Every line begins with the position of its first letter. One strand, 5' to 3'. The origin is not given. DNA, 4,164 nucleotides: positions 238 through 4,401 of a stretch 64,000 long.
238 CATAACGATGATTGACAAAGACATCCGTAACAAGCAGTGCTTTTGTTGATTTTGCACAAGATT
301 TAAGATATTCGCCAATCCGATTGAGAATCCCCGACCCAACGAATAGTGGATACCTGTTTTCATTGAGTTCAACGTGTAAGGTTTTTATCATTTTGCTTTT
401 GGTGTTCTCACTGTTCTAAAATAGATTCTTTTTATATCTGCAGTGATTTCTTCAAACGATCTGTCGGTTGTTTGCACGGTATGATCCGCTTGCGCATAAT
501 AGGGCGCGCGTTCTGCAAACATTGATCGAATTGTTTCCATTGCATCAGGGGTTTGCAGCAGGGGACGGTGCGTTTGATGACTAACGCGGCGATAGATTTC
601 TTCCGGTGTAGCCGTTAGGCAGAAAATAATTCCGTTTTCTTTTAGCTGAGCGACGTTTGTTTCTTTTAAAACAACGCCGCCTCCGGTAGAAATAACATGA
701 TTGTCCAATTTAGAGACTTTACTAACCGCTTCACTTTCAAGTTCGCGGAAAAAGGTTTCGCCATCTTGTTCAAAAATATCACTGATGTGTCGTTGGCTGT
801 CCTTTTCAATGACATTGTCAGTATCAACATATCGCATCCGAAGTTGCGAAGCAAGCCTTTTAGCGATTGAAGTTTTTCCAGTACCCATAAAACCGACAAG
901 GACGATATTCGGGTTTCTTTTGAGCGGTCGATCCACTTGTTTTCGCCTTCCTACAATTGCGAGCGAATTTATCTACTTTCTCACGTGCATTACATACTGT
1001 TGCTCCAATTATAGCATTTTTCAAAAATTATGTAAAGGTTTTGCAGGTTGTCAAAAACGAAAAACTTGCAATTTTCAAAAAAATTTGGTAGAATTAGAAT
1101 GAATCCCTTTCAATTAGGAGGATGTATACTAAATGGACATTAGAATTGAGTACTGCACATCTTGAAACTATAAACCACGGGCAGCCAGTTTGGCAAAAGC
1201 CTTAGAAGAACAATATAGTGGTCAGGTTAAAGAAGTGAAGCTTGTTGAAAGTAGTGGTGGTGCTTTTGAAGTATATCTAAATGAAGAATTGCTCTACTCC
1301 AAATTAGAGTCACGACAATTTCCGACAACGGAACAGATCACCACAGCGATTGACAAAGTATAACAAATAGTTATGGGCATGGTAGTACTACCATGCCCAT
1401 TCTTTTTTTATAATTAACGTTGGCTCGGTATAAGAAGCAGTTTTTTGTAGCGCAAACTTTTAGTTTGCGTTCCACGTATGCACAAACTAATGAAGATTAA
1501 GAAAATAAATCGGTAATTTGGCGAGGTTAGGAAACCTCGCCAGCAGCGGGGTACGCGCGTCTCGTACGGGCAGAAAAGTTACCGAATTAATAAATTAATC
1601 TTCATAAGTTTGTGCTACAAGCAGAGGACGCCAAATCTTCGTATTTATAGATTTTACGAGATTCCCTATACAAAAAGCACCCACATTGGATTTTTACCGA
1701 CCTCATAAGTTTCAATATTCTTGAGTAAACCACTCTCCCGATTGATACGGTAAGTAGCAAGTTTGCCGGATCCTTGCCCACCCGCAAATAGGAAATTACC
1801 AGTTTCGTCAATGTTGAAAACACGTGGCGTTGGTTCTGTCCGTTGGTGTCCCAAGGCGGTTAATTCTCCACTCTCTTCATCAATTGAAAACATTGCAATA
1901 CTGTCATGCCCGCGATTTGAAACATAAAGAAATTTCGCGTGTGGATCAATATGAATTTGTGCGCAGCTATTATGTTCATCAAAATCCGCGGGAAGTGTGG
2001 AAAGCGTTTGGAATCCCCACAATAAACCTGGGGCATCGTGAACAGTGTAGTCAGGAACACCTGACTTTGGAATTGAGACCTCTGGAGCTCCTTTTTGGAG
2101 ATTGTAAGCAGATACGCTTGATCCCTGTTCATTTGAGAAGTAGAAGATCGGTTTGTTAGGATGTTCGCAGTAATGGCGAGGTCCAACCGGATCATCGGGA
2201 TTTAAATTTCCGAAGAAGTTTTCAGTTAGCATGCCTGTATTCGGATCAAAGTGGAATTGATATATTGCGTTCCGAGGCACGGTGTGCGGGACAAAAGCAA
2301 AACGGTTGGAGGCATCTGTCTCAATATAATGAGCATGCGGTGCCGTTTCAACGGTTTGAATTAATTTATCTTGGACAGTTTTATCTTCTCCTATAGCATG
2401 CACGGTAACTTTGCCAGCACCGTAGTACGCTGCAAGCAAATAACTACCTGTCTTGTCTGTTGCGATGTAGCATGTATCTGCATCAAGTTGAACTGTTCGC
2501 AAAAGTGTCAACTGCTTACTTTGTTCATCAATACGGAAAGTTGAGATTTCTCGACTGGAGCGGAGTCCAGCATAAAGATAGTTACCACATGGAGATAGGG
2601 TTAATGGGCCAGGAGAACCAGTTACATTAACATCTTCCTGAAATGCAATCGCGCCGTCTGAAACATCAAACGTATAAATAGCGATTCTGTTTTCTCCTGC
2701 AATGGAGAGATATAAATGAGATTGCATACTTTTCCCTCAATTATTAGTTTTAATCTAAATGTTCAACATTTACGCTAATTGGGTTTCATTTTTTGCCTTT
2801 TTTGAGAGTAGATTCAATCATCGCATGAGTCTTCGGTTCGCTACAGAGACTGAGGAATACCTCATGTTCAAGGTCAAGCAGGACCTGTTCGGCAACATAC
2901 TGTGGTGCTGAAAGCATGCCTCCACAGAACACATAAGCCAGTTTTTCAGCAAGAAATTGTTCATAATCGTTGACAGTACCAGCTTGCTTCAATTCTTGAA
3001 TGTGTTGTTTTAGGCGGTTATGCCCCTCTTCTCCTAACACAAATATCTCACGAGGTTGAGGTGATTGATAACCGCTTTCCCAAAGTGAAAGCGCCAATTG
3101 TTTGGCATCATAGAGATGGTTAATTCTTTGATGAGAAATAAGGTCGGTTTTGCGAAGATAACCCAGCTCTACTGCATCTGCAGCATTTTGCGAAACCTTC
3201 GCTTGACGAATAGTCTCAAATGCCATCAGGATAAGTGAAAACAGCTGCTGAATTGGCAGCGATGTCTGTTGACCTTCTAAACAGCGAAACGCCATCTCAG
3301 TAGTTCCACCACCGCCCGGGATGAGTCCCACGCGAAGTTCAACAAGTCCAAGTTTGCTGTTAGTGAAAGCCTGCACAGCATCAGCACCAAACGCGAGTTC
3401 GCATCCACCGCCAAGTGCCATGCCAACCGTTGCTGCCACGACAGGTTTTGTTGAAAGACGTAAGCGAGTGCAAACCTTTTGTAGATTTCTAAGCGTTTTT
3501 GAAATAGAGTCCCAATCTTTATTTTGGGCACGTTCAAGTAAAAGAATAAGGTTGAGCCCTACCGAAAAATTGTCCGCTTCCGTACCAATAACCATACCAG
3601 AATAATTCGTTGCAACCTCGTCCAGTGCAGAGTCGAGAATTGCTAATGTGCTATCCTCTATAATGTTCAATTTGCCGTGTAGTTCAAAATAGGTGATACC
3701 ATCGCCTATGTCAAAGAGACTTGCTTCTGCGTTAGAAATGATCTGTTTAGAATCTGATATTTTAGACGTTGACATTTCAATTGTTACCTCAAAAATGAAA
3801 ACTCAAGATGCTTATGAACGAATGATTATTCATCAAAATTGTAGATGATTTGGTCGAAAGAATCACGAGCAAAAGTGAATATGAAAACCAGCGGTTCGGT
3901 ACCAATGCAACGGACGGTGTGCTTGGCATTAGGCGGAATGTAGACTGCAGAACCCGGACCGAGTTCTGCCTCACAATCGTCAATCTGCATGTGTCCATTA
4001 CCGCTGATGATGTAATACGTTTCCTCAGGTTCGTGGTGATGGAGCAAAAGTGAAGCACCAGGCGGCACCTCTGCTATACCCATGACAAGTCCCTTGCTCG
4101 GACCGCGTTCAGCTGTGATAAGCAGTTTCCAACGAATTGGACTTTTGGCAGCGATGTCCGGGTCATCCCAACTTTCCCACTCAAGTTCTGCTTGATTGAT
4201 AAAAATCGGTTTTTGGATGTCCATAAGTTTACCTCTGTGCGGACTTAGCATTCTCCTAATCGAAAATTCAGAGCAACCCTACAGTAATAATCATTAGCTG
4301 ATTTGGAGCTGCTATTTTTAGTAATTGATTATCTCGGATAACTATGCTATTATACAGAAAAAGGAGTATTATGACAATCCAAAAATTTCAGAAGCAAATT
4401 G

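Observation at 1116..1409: SelW/Rdx-family selenoprotein gene with an in-frame UGA (CxxU) and a candidate bSECIS hairpin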

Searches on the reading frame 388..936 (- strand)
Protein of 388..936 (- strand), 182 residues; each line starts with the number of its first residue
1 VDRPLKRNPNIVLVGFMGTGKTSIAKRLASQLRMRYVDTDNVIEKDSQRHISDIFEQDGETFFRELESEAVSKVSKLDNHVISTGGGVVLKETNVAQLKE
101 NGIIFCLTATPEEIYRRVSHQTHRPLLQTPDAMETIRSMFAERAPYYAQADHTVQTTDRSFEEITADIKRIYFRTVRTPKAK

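Call 49: search_protein_families(library=pfam, proteins=[window:388-936:-], max_evalue=0.00001)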
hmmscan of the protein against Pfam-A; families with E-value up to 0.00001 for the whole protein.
window:388-936:- (182 aa): 2 families
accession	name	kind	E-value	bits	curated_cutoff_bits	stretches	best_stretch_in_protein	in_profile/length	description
PF01202.28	SKI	-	3.3e-47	161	22.1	1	17-168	1-154/159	Shikimate kinase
PF13238.12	AAA_18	-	2.1e-10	41.6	29.4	1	11-122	1-112/128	AAA domain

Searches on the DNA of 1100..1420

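Call 57: search_rna_families(source=window, start=1100, end=1420, threshold=evalue, max_evalue=10)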
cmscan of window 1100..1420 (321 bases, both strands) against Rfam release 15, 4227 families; matches with E-value up to 10: 5.
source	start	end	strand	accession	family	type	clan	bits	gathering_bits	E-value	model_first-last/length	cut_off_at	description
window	1245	1420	+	RF02375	Aar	Gene; sRNA;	-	19.7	60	1.1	1-191/191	no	Aar sRNA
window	1278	1414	+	RF00558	L20_leader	Cis-reg; leader;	-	16.9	58.7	0.68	1-127/127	no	Ribosomal protein L20 leader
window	1359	1400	-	RF01464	rliA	Gene; sRNA;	-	15.8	50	0.66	1-224/224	no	Listeria sRNA rliA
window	1361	1410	-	RF04319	BTncRNA_FopS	Gene; sRNA;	-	15.2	56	6.7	29-71/71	no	Bacteroidetes FopS (family of paralogous sRNAs)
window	1107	1125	-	RF01962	RMST_1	Gene; lncRNA;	-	10.5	40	5.2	41-61/61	no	Rhabdomyosarcoma 2 associated transcript conserved region 1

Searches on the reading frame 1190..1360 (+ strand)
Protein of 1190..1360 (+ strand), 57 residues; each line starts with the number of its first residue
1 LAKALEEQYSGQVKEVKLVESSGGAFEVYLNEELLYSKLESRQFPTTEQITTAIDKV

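Call 7: search_protein_families(library=pfam, proteins=[window:1190-1360:+], max_evalue=1)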
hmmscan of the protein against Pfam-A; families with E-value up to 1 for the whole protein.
seq(57 aa): 1 family
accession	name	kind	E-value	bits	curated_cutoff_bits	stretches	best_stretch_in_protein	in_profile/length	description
PF10262.15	Rdx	-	3.1e-14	53.4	22.6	1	1-55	19-73/74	Rdx family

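Call 14: find_encoding_contigs(protein=window:1190-1360:+, flank=10000, max_places=4)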
Protein seq(57 aa) (57 aa): no gene with exactly this product is on record in the collection.
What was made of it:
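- Tried and rejected: Looking up the window's own 57-aa truncated product in the assembly index returned nothing on record (call 14).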

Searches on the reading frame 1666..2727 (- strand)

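Call 49: search_protein_families(library=pfam, proteins=[window:1666-2727:-], max_evalue=0.00001)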
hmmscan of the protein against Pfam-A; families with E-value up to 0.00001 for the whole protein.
window:1666-2727:- (353 aa): 1 family
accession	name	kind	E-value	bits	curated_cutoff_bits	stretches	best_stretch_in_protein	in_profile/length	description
PF10282.15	Lactonase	-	7.2e-70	236.3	21.7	1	13-352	13-344/344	Lactonase, 7-bladed beta-propeller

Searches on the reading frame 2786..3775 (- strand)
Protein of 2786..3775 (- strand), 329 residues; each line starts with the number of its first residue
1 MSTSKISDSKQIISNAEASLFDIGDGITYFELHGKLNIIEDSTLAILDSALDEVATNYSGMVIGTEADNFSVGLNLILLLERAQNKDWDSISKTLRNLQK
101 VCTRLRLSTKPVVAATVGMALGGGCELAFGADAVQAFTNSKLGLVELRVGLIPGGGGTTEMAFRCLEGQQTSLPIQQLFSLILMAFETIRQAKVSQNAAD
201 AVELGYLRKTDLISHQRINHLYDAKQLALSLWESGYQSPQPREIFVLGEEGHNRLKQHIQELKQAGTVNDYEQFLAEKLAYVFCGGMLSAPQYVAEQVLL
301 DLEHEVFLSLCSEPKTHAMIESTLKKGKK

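Call 49: search_protein_families(library=pfam, proteins=[window:2786-3775:-], max_evalue=0.00001)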
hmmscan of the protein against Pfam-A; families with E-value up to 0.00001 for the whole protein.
window:2786-3775:- (329 aa): 2 families
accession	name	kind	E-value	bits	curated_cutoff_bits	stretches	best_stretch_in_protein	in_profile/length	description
PF00378.25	ECH_1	-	1.3e-15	57.8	27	1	25-159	4-138/251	Enoyl-CoA hydratase/isomerase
PF16113.10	ECH_2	-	1.7e-08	34.8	27.2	1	34-159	10-137/335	Enoyl-CoA hydratase/isomerase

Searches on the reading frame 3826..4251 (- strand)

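Call 49: search_protein_families(library=pfam, proteins=[window:3826-4251:-], max_evalue=0.00001)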
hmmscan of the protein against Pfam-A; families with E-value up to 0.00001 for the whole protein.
window:3826-4251:- (141 aa): 4 families
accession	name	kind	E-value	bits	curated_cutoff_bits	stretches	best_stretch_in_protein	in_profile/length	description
PF07883.17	Cupin_2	-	2e-19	69.5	27.2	1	59-126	2-69/70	Cupin domain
PF16867.11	DMSP_lyase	-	4.3e-07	30.3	27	1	53-122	93-161/162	Dimethlysulfonioproprionate lyase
PF00190.28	Cupin_1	-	3.1e-06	27.3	22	1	55-132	33-118/151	Cupin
PF12973.13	Cupin_7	-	6.4e-06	26.4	27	1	17-123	5-98/105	ChrR Cupin-like domain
